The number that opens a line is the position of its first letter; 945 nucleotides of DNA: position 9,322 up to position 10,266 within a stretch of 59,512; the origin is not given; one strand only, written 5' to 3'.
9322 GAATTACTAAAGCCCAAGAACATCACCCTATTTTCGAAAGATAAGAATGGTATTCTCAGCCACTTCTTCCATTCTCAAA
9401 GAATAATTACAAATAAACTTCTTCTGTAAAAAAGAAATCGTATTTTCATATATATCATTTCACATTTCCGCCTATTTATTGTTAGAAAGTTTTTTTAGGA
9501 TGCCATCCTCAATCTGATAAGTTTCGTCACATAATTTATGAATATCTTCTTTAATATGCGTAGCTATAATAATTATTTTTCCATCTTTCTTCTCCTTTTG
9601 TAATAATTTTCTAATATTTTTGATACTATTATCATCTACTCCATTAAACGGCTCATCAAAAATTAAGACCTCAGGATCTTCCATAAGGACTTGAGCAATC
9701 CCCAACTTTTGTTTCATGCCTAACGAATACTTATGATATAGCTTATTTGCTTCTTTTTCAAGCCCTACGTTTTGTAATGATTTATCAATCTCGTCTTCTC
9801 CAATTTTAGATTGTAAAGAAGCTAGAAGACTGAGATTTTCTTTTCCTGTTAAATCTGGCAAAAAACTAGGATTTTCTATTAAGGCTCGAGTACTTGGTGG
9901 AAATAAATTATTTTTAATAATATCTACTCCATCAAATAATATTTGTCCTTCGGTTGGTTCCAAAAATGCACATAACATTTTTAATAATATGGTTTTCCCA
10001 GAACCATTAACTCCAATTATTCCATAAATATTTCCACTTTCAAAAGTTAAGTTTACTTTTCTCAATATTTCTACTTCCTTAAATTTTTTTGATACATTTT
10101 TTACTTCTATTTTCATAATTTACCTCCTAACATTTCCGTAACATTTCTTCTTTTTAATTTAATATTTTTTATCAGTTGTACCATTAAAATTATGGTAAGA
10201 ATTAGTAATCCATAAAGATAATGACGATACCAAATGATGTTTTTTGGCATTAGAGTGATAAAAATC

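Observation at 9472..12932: Cassette: unrecognisable Sec-secreted beta-rich 134-aa protein, two dissimilar polytopic membrane proteins and a LanF/BcrA-like ATPase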

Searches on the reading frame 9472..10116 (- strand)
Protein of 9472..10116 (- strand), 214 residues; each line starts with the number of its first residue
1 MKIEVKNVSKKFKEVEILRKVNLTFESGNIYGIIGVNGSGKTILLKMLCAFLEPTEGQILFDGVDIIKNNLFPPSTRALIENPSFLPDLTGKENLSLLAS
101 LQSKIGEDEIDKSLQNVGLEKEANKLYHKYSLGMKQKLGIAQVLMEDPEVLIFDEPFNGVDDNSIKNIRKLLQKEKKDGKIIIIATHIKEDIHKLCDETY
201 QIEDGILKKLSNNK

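Call 3: search_protein_families(library=pfam, proteins=[window:9472-10116:-], max_evalue=1)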
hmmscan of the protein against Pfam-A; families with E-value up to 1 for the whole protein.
window:9472-10116:- (214 aa): 14 families
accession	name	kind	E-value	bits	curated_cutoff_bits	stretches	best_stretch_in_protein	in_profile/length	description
PF00005.33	ABC_tran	-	2.3e-30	106.4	25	1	18-158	1-137/137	ABC transporter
PF13304.12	AAA_21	-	1.1e-11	45.9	27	2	122-187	230-298/304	AAA domain, putative AbiEii toxin, Type IV TA system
PF02463.25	SMC_N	-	0.00015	21.7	40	1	19-48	16-44/220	RecF/RecN/SMC N terminal domain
PF13401.12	AAA_22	-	0.00045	21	27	1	30-187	7-124/130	AAA domain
PF13558.12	SbcC_Walker_B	-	0.0069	17.1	27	1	138-173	54-89/90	SbcC/RAD50-like, Walker B motif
PF25199.1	nSTAND_NTPase5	-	0.02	15.2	34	1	17-52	28-65/145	Novel STAND NTPase 5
PF20720.3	nSTAND3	-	0.025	14.7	27.2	1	18-53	7-42/155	Novel STAND NTPase 3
PF13476.12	AAA_23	-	0.029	15.4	27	1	5-52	4-43/201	AAA domain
PF10088.15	DUF2326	-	0.041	14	28.7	1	148-211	60-127/141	Uncharacterised protein conserved in bacteria (DUF2326)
PF13173.12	AAA_14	-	0.057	13.9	27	1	29-59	3-33/129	AAA domain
PF05729.18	NACHT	-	0.19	12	26.7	1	33-49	5-21/167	NACHT domain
PF13175.12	AAA_15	-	0.22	11.5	32.1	1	21-198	17-148/374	AAA ATPase domain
PF19993.5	DO-GTPase2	-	0.29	11.2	27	0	32-50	4-22/226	Double-GTPase 2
PF00004.35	AAA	-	0.33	11.9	21.2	0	33-53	3-23/131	ATPase family associated with various cellular activities (AAA)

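Call 4: search_protein_families(library=ncbifam, proteins=[window:9472-10116:-], max_evalue=1)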
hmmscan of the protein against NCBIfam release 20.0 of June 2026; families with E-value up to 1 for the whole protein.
window:9472-10116:- (214 aa): 194 families (the best 25 are shown)
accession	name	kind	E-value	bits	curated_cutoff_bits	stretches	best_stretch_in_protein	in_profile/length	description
TIGR03740.1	galliderm_ABC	subfamily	4.1e-53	180.4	309.75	1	4-208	2-203/223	lantibiotic protection ABC transporter ATP-binding subunit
TIGR01188.1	drrA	subfamily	8.1e-42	143.5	312.45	1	10-207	1-202/302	daunorubicin resistance ABC transporter, ATP-binding protein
TIGR03522.1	GldA_ABC_ATP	equivalog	2.3e-38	132.3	402.6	1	1-205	1-208/301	gliding motility-associated ABC transporter ATP-binding subunit GldA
TIGR03608.1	L_ocin_972_ABC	subfamily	1.9e-33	115.7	254.85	1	5-199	1-203/206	putative bacteriocin export ABC transporter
TIGR04406.1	LPS_export_lptB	equivalog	2e-33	115.7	240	1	3-206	2-212/239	LPS export ABC transporter ATP-binding protein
NF010061.0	PRK13538.1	equivalog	4.3e-32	111.3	195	1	3-189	6-193/211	cytochrome c biogenesis heme-transporting ATPase CcmA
NF047568.1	PSM_export_PmtC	equivalog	5.2e-32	111.5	375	1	4-207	2-198/290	phenol-soluble modulin export ABC transporter ATP-binding protein PmtC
TIGR02673.1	FtsE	equivalog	1.8e-31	109.5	264.85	1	3-205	2-213/214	cell division ATP-binding protein FtsE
TIGR01189.1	ccmA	equivalog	6.2e-31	107.6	131.6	1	4-192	2-190/198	heme ABC exporter ATP-binding protein CcmA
NF010060.0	PRK13537.1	equivalog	3.9e-30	104.8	521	1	2-205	15-222/314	nodulation factor ABC transporter ATP-binding protein NodI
TIGR04521.1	ECF_ATPase_2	equivalog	1e-29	103.5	330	2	106-207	120-223/279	energy-coupling factor transporter ATPase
NF040933.2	ABC_arch_GlcV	equivalog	5.9e-29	101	450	1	1-211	1-224/357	glucose ABC transporter ATP-binding protein GlcV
NF033858.1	ABC2_perm_RbbA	equivalog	1.1e-28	99.7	1050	1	2-198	266-466/909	ribosome-associated ATPase/putative transporter RbbA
NF000355.4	ribo_prot_ABC_F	equivalog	8.3e-28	97.5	380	1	1-213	1-198/499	ribosomal protection-like ABC-F family protein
TIGR00968.1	3a0106s01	subfamily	2.7e-27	95.8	342.75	1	3-210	1-212/237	sulfate ABC transporter ATP-binding protein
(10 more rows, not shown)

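Call 64: find_homologous_proteins(query=window:9472-10116:-, max_evalue=1e-30)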
Query window:9472-10116:- (214 aa): 5572 proteins with E <= 1e-30 among 6339 candidates; the best 120 are listed.
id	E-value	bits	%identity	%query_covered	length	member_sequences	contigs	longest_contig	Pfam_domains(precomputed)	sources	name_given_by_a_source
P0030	7.7e-131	452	100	100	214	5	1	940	PF00005.34,PF13304.13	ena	-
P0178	5.1e-110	384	83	100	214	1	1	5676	PF00005.34,PF13304.13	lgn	-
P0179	3.8e-91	322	69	99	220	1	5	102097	PF00005.34,PF13304.13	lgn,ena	-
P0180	4.7e-91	322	69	99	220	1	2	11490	PF00005.34,PF13304.13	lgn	-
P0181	5.7e-91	322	69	100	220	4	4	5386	PF00005.34,PF13304.13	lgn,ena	-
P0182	2.0e-90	320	73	95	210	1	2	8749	PF00005.34,PF13304.13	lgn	-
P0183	1.3e-89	317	70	96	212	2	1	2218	PF00005.34,PF13304.13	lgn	-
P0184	2.4e-89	317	68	99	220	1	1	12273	PF00005.34,PF13304.13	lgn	-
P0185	4.4e-89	316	69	98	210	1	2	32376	PF00005.34,PF13304.13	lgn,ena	-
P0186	4.6e-89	316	65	100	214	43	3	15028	PF00005.34,PF13304.13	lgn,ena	-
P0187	5.1e-89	315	67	98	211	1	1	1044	PF00005.34,PF13304.13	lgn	-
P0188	5.8e-89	315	70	98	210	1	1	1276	PF00005.34,PF13304.13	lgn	-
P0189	6.3e-89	315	70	98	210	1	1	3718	PF00005.34,PF13304.13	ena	-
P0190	8.9e-89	315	69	98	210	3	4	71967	PF00005.34,PF13304.13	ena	-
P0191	9.2e-89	315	69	98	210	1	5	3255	PF00005.34,PF13304.13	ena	-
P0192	9.3e-89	315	69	98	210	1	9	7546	PF00005.34,PF13304.13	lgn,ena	-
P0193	9.9e-89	314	69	98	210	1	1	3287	PF00005.34,PF13304.13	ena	-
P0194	1.0e-88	314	69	98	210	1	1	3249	PF00005.34,PF13304.13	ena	-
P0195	1.2e-88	314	69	98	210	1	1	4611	PF00005.34,PF13304.13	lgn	-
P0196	1.2e-88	314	69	98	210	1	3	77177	PF00005.34,PF13304.13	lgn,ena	-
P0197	1.2e-88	314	69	98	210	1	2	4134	PF00005.34,PF13304.13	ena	-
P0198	1.2e-88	314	69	98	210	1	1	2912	PF00005.34,PF13304.13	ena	-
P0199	1.4e-88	314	69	98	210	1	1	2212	PF00005.34,PF13304.13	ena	-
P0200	1.4e-88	314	68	98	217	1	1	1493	PF00005.34,PF13304.13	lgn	-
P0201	1.7e-88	314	69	98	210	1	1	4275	PF00005.34,PF13304.13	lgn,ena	-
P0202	1.8e-88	314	67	98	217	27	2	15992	PF00005.34,PF13304.13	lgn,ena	-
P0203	2.3e-88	313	69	98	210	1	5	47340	PF00005.34,PF13304.13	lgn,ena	-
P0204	2.4e-88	313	67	98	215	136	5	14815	PF00005.34,PF13304.13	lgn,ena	-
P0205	2.9e-88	313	69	98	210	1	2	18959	PF00005.34,PF13304.13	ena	-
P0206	3.0e-88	313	65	98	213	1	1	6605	PF00005.34,PF13304.13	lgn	-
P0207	3.1e-88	313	70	98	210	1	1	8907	PF00005.34,PF13304.13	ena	-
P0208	3.3e-88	313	66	98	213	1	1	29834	PF00005.34,PF13304.13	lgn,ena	-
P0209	3.5e-88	313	69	98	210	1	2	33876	PF00005.34,PF13304.13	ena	-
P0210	3.9e-88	313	70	98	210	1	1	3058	PF00005.34,PF13304.13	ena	-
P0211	4.7e-88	312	69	98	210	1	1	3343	PF00005.34,PF13304.13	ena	-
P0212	4.8e-88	312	62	97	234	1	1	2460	PF00005.34,PF13304.13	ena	-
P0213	5.1e-88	312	69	98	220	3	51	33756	PF00005.34,PF13304.13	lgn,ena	-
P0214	5.2e-88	312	69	98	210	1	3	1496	PF00005.34,PF13304.13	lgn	-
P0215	5.4e-88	312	69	98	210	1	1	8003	PF00005.34,PF13304.13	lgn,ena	-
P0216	6.9e-88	312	69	98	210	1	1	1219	PF00005.34,PF13304.13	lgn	-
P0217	9.4e-88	311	67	98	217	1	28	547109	PF00005.34,PF13304.13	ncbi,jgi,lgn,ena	-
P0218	1.0e-87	311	67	98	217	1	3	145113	PF00005.34,PF13304.13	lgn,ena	-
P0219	1.1e-87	311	67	98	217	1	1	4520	PF00005.34,PF13304.13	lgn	-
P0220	1.1e-87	311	65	100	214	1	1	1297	PF00005.34,PF13304.13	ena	-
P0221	1.1e-87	311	69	98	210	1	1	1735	PF00005.34,PF13304.13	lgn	-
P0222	1.2e-87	311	67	98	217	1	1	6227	PF00005.34,PF13304.13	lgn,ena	-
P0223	1.2e-87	311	67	98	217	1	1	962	PF00005.34,PF13304.13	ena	-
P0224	1.6e-87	311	67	98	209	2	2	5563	PF00005.34,PF02463.26,PF13304.13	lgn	-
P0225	1.7e-87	310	67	98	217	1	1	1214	PF00005.34,PF13304.13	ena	-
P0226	1.7e-87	310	69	98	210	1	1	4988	PF00005.34,PF13304.13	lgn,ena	-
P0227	1.8e-87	310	67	98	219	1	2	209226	PF00005.34,PF13304.13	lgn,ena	-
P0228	1.8e-87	310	67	98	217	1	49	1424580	PF00005.34,PF13304.13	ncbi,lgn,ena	-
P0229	1.9e-87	310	67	97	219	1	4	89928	PF00005.34,PF13304.13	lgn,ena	-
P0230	2.0e-87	310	69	98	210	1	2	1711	PF00005.34,PF13304.13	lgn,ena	-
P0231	2.0e-87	310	67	98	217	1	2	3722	PF00005.34,PF13304.13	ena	-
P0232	2.2e-87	310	69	97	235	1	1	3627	PF00005.34,PF13304.13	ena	-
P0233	2.3e-87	310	67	98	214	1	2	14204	PF00005.34,PF13304.13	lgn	-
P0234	2.3e-87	310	66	98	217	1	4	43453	PF00005.34,PF13304.13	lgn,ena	-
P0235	2.3e-87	310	67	98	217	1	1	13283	PF00005.34,PF13304.13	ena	-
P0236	2.7e-87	310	67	98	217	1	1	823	PF00005.34,PF13304.13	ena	-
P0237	3.9e-87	309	66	98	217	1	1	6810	PF00005.34,PF13304.13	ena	-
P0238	4.2e-87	309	67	98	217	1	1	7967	PF00005.34,PF13304.13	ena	-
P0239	6.8e-87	308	69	98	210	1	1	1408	PF00005.34,PF13304.13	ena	-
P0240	8.0e-87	308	69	98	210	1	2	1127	PF00005.34,PF13304.13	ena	-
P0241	8.2e-87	308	66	98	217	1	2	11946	PF00005.34,PF13304.13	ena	-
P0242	9.2e-87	308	68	99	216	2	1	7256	PF00005.34,PF13304.13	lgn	-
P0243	9.5e-87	308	66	98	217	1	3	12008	PF00005.34,PF13304.13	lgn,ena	-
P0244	1.1e-86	308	67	98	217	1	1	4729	PF00005.34,PF13304.13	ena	-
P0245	1.2e-86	308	66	98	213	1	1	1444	PF00005.34,PF13304.13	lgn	-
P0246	1.3e-86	308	69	98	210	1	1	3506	PF00005.34,PF13304.13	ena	-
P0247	1.4e-86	307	69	98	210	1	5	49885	PF00005.34,PF13304.13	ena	-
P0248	1.5e-86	307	67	98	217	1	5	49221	PF00005.34,PF13304.13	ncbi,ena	-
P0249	1.5e-86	307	66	98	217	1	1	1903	PF00005.34,PF13304.13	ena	-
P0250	1.6e-86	307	69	98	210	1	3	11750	PF00005.34,PF13304.13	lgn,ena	-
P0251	1.9e-86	307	66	98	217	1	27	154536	PF00005.34,PF13304.13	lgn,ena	-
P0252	2.0e-86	307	69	98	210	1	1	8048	PF00005.34,PF13304.13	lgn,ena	-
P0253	2.0e-86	307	67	98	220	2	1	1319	PF00005.34,PF13304.13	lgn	-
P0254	2.1e-86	307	69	98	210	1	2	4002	PF00005.34,PF13304.13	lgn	-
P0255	2.5e-86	307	66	98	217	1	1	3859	PF00005.34,PF13304.13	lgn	-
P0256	2.5e-86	307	66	98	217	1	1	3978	PF00005.34,PF13304.13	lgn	-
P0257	2.5e-86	307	66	98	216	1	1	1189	PF00005.34,PF13304.13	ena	-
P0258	2.7e-86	307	69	98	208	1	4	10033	PF00005.34,PF13304.13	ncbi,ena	-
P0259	2.8e-86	307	69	98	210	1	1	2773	PF00005.34,PF13304.13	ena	-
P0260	2.8e-86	306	70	98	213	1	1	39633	PF00005.34,PF13304.13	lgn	-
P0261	4.0e-86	306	69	98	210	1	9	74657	PF00005.34,PF13304.13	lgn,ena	-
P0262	4.7e-86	306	69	98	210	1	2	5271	PF00005.34,PF13304.13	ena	-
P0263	4.7e-86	306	66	98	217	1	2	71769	PF00005.34,PF13304.13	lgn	-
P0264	7.0e-86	305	68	98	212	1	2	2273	PF00005.34,PF13304.13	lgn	-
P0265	7.7e-86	305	69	98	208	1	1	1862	PF00005.34,PF13304.13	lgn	-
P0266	1.0e-85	305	66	98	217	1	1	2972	PF00005.34,PF13304.13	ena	-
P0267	1.1e-85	305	66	98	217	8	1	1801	PF00005.34,PF13304.13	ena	-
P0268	1.1e-85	305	69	98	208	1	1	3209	PF00005.34,PF13304.13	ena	-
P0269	1.4e-85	304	67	98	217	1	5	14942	PF00005.34,PF13304.13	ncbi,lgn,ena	-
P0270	1.5e-85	304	69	98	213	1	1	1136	PF00005.34,PF13304.13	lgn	-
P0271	1.5e-85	304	69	98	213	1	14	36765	PF00005.34,PF13304.13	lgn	-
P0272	1.7e-85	304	67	98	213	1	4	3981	PF00005.34,PF13304.13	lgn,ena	-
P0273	2.3e-85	304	66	98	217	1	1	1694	PF00005.34,PF13304.13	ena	-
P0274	2.3e-85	304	68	98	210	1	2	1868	PF00005.34,PF13304.13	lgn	-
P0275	2.3e-85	304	69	96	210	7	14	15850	PF00005.34,PF13304.13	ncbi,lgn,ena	-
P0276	2.4e-85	303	67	100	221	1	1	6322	PF00005.34,PF13304.13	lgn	-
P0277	2.7e-85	303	66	98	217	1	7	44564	PF00005.34,PF13304.13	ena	-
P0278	2.8e-85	303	65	98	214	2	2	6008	PF00005.34,PF13304.13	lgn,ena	-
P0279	3.1e-85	303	65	98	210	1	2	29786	PF00005.34,PF13304.13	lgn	-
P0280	3.9e-85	303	67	98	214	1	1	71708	PF00005.34,PF13304.13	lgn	-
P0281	4.0e-85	303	69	98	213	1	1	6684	PF00005.34,PF13304.13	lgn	-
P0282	4.3e-85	303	69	98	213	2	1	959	PF00005.34,PF13304.13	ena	-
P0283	5.3e-85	302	65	98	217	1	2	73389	PF00005.34,PF13304.13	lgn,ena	-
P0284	5.6e-85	302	67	98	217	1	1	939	PF00005.34,PF13304.13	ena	-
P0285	6.3e-85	302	65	98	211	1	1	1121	PF00005.34,PF13304.13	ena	-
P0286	8.6e-85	302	65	97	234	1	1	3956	PF00005.34,PF13304.13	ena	-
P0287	9.2e-85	302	66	98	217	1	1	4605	PF00005.34,PF13304.13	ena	-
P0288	1.1e-84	301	63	98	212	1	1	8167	PF00005.34,PF13304.13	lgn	-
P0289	1.4e-84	301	66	98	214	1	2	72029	PF00005.34,PF13304.13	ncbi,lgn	-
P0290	1.4e-84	301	67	98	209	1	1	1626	PF00005.34,PF13304.13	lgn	-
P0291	1.4e-84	301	66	98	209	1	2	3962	PF00005.34,PF13304.13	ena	-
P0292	1.4e-84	301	64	98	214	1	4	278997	PF00005.34,PF13304.13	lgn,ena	-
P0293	1.7e-84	301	66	98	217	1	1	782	PF00005.34,PF13304.13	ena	-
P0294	1.8e-84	301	66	98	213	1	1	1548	PF00005.34,PF13304.13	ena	-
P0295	2.0e-84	300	66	98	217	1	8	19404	PF00005.34,PF13304.13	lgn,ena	-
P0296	2.1e-84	300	66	98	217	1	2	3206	PF00005.34,PF13304.13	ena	-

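Call 65: find_encoding_contigs(protein=P0228, flank=9000, max_places=3)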
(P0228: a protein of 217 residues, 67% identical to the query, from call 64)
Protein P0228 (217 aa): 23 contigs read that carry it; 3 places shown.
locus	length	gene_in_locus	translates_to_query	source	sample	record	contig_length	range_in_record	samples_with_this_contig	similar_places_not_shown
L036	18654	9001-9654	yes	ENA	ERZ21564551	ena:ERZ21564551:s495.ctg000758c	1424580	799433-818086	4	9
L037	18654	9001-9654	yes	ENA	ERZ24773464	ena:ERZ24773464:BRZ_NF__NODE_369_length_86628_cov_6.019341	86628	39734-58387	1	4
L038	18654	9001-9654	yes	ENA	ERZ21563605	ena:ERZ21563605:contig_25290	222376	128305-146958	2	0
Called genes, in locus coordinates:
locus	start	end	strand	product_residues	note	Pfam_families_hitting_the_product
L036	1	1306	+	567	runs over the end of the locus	-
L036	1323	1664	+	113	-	PF13780:DUF4176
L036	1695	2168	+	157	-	-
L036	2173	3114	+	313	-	PF00877:NLPC_P60 (weak)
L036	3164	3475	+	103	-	PF00367:PTS_EIIB (weak)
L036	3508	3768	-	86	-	PF13560:HTH_31, PF04545:Sigma70_r4 (faint), PF12844:HTH_19 (weak), PF13443:HTH_26, PF01381:HTH_3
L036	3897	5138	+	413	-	PF00512:HisKA, PF02518:HATPase_c, PF13589:HATPase_c_3 (weak)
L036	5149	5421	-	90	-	-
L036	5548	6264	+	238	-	PF01479:S4, PF22421:SYY_C-terminal (weak), PF00849:PseudoU_synth_2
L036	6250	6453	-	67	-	-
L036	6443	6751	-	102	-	-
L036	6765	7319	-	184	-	-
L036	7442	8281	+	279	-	-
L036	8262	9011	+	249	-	-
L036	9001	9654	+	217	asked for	PF00005:ABC_tran, PF13304:AAA_21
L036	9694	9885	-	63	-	PF06902:Fer4_19 (weak), PF12837:Fer4_6 (weak), PF00037:Fer4 (faint), PF13459:Fer4_15, PF13370:Fer4_13, PF12838:Fer4_7 (faint)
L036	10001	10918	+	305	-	-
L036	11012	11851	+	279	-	-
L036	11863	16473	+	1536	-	PF14480:DNA_pol3_a_NI, PF01336:tRNA_anti-codon, PF02811:PHP, PF00929:RNase_T, PF02811:PHP, PF07733:DNA_pol3_alpha, PF17657:DNA_pol3_finger, PF14579:HHH_6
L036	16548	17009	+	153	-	PF06998:DUF1307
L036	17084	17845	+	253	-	-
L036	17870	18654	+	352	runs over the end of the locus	PF00226:DnaJ, PF01476:LysM (weak)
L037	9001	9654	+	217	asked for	PF00005:ABC_tran, PF13304:AAA_21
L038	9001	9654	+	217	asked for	PF00005:ABC_tran, PF13304:AAA_21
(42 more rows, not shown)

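Call 66: find_encoding_contigs(protein=P0196, flank=9000, max_places=2)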
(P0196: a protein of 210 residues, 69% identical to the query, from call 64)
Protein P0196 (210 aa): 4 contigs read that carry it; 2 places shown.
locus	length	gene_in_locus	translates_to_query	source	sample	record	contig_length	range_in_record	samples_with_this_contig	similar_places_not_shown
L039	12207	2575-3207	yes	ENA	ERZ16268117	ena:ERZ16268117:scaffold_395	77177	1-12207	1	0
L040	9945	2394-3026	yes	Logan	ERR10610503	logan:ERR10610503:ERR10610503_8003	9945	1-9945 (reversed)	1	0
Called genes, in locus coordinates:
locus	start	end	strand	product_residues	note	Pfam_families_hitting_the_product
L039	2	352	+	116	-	?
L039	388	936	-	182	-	-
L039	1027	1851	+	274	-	-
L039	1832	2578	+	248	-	-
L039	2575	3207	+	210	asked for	PF00005:ABC_tran, PF13304:AAA_21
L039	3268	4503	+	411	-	-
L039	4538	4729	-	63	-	PF06902:Fer4_19 (weak), PF12837:Fer4_6 (faint), PF00037:Fer4 (faint), PF13459:Fer4_15, PF13370:Fer4_13, PF12838:Fer4_7 (weak)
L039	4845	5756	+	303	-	-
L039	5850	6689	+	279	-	-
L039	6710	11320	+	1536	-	PF14480:DNA_pol3_a_NI, PF01336:tRNA_anti-codon (weak), PF02811:PHP, PF00929:RNase_T, PF07733:DNA_pol3_alpha, PF17657:DNA_pol3_finger, PF14579:HHH_6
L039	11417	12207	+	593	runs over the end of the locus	-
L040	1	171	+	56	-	?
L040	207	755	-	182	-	-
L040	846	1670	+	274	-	-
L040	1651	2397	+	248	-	-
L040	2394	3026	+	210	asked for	PF00005:ABC_tran, PF13304:AAA_21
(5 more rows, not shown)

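Call 69: search_solved_structures(query=window:9472-10116:-, max_evalue=1e-25)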
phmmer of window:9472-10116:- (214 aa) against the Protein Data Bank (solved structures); distinct sequences matched with E-value up to 1e-25: 33.
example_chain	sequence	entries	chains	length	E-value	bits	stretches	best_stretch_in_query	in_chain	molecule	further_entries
7w01_A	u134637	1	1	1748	5.7e-40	140.5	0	3-198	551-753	Phospholipid-transporting ATPase ABCA3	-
7w02_A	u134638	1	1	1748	4e-39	137.8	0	3-198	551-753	Phospholipid-transporting ATPase ABCA3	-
7e7i_A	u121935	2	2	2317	9.5e-37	130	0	5-202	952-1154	Retinal-specific phospholipid-transporting ATPase ABCA4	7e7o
7lkp_A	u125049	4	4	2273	9.8e-37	130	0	5-202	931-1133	Retinal-specific phospholipid-transporting ATPase ABCA4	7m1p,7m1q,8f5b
7e7q_A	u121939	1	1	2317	6.6e-36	127.3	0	5-202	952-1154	Retinal-specific phospholipid-transporting ATPase ABCA4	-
7lkz_A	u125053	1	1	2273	6.8e-36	127.2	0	5-202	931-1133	Retinal-specific phospholipid-transporting ATPase ABCA4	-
8s7v_K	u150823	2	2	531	3.9e-33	118.2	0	6-207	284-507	Glycine betaine/carnitine/choline transport ATP-binding protein OpuCA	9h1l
8edw_A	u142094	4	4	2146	1.6e-32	116.2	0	4-201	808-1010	Phospholipid-transporting ATPase ABCA7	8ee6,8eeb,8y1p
8eop_A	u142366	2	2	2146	1.1e-31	113.4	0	4-201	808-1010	Phospholipid-transporting ATPase ABCA7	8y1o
7tby_A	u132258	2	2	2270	3.5e-30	108.6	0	4-199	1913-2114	ATP-binding cassette, sub-family A (ABC1), member 1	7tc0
7tbz_A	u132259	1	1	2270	3.5e-30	108.6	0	4-199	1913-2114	ATP-binding cassette, sub-family A (ABC1), member 1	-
7tdt_A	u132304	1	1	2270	3.5e-30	108.6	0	4-199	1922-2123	Phospholipid-transporting ATPase ABCA1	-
5xjy_A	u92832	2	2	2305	3.6e-30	108.5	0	4-199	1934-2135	ATP-binding cassette sub-family A member 1 | Phospholipid-transporting ATPase ABCA1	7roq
7tbw_A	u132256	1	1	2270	2.4e-29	105.8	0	4-199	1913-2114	ATP-binding cassette, sub-family A (ABC1), member 1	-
8sa0_A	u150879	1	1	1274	3.7e-29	105.2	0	12-210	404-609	ATP-dependent translocase ABCB1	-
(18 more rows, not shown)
